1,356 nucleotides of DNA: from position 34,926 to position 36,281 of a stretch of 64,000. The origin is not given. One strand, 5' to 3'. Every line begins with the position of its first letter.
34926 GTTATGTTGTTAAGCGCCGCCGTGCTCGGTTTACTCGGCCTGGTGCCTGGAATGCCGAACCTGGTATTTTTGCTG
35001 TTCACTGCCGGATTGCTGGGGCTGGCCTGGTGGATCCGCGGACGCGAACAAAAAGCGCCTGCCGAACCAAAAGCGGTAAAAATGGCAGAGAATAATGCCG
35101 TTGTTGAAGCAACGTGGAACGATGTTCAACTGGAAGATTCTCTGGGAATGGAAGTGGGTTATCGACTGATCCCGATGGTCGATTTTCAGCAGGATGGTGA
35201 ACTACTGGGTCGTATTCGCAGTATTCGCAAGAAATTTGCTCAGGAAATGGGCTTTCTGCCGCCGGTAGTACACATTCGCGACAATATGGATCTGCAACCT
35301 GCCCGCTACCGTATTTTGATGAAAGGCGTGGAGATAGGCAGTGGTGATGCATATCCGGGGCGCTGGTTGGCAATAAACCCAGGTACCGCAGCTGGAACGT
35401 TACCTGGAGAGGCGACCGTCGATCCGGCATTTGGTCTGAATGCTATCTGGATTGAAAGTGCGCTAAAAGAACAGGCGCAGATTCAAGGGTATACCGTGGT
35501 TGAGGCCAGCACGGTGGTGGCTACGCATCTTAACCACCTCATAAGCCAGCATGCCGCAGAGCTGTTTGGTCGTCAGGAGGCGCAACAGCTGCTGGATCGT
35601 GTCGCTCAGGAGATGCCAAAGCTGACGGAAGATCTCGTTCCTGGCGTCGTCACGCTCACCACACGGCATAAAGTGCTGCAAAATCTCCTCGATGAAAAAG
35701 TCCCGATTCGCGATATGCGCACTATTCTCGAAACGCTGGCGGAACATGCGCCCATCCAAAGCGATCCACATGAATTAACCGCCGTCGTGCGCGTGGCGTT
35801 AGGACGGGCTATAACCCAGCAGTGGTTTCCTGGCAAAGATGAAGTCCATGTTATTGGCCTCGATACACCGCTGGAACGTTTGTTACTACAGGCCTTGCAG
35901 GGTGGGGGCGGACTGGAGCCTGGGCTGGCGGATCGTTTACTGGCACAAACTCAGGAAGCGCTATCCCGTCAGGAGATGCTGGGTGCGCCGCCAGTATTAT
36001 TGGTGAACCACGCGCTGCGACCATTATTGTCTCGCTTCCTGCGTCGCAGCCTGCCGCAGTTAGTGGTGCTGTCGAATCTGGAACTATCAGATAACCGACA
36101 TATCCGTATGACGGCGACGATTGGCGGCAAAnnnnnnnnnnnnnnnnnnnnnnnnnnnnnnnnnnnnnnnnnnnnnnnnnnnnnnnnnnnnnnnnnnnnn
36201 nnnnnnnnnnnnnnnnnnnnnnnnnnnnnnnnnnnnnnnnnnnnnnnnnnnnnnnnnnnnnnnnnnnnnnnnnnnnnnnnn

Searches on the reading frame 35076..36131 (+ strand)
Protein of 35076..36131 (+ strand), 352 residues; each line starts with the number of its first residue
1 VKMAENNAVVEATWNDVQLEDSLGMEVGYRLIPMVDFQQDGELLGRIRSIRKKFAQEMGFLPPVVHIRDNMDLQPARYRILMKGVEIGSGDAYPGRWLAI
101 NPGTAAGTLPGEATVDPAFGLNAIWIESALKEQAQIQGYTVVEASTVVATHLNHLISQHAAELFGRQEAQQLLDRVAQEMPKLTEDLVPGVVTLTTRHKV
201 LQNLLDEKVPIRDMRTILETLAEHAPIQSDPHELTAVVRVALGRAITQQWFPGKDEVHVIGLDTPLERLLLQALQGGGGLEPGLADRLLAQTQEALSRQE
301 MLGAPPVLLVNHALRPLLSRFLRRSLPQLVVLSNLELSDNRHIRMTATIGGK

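Call 38: search_solved_structures(query=window:35076-36131:+, show_alignments=4, max_evalue=1e-10)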
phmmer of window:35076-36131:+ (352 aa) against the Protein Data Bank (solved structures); distinct sequences matched with E-value up to 1e-10: 21.
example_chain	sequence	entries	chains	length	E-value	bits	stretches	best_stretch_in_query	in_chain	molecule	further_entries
6ai0_A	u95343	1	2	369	1.2e-219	731.2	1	1-352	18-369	Flagellar biosynthesis protein FlhA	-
3a5i_A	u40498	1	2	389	1.4e-219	730.9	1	1-352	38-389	Flagellar biosynthesis protein flhA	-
36hw_A2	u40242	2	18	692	6.5e-219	728.7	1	1-352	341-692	Flagellar biosynthesis protein FlhA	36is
6ai3_A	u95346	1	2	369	8.6e-219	728.3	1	1-352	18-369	Flagellar biosynthesis protein FlhA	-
6ai2_A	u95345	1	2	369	2.1e-218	727.1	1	1-352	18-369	Flagellar biosynthesis protein FlhA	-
6ai1_A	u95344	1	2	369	2.4e-218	726.9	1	1-352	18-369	Flagellar biosynthesis protein FlhA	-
7ctn_A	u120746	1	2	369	1.1e-217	724.7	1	1-352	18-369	Flagellar biosynthesis protein FlhA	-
6ch1_A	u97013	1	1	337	1e-207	691.9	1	20-352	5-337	Flagellar biosynthesis protein FlhA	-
6ch2_A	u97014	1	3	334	1.1e-207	691.8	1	20-352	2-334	Flagellar biosynthesis protein FlhA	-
6ch3_A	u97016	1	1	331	4.5e-206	686.5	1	20-350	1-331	Flagellar biosynthesis protein FlhA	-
3myd_A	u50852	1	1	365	3.6e-65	223.3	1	19-349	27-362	Flagellar biosynthesis protein flhA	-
3mix_A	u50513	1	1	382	9.7e-63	215.4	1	21-345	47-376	Flagellar biosynthesis protein flhA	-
7amy_A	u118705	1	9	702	3e-57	197.3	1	11-350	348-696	Flagellar biosynthesis protein FlhA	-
12dv_B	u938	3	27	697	2.1e-55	191.2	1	20-349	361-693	Flagellar biosynthesis protein FlhA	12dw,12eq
6wa6_A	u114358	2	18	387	1.8e-22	83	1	45-339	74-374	Low calcium response locus protein D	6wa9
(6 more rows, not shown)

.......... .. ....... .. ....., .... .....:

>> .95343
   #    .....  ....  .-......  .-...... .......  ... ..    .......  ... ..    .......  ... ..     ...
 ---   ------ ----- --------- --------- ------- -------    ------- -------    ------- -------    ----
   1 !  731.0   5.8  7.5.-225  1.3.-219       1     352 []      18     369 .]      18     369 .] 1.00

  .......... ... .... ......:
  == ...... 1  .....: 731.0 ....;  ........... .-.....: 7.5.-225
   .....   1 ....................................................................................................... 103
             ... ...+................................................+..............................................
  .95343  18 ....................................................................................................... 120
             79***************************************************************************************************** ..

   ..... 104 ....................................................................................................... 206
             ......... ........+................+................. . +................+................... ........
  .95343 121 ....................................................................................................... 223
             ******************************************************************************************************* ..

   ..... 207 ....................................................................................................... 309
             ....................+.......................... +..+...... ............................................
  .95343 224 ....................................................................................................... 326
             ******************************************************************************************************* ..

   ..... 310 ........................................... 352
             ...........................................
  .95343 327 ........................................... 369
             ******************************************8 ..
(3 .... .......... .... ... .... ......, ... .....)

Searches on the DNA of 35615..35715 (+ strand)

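Call 45: search_dna_similar(query=window:35615-35715:+, collection=ecoli_genomes, mode=near, max_rows=6)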
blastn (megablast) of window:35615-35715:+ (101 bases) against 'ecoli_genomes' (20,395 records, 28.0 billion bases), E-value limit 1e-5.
Records with a match: 5387; places in all: 5389; records where one place covers at least 80% of the query: 5387.
Genomes with a match: 5387 of 5426; with a place that covers at least 80% of the query: 5387. Places per genome that has any: lowest 1, median 1, highest 2. On chromosomes: 5387 places; on plasmids: 2.
Best place of each record, by identity: >=99% 4; 95-99% 5383.
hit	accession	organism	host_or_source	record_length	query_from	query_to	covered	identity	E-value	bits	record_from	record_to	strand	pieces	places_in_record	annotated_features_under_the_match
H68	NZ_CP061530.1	Escherichia coli strain WEM25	Beach water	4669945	1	101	100%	99.0%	3e-43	182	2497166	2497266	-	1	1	flhA: flagellar biosynthesis protein FlhA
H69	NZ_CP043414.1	Escherichia coli strain EC42405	bovine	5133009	1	101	100%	99.0%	3e-43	182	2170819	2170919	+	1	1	flhA: flagellar biosynthesis protein FlhA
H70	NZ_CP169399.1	Escherichia coli strain MFDS1022581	Animal source foods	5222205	1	101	100%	99.0%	3e-43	182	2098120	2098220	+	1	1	flhA: flagellar biosynthesis protein FlhA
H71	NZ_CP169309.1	Escherichia coli strain MFDS1019527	cattle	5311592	1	101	100%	99.0%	3e-43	182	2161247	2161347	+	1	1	flhA: flagellar biosynthesis protein FlhA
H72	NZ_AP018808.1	Escherichia coli strain E2865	Bos taurus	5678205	1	101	100%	98.0%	1e-41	176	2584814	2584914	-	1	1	flhA: flagellar biosynthesis protein FlhA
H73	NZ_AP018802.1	Escherichia coli strain E2863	Bos taurus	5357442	1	101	100%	98.0%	1e-41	176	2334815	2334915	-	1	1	flhA: flagellar biosynthesis protein FlhA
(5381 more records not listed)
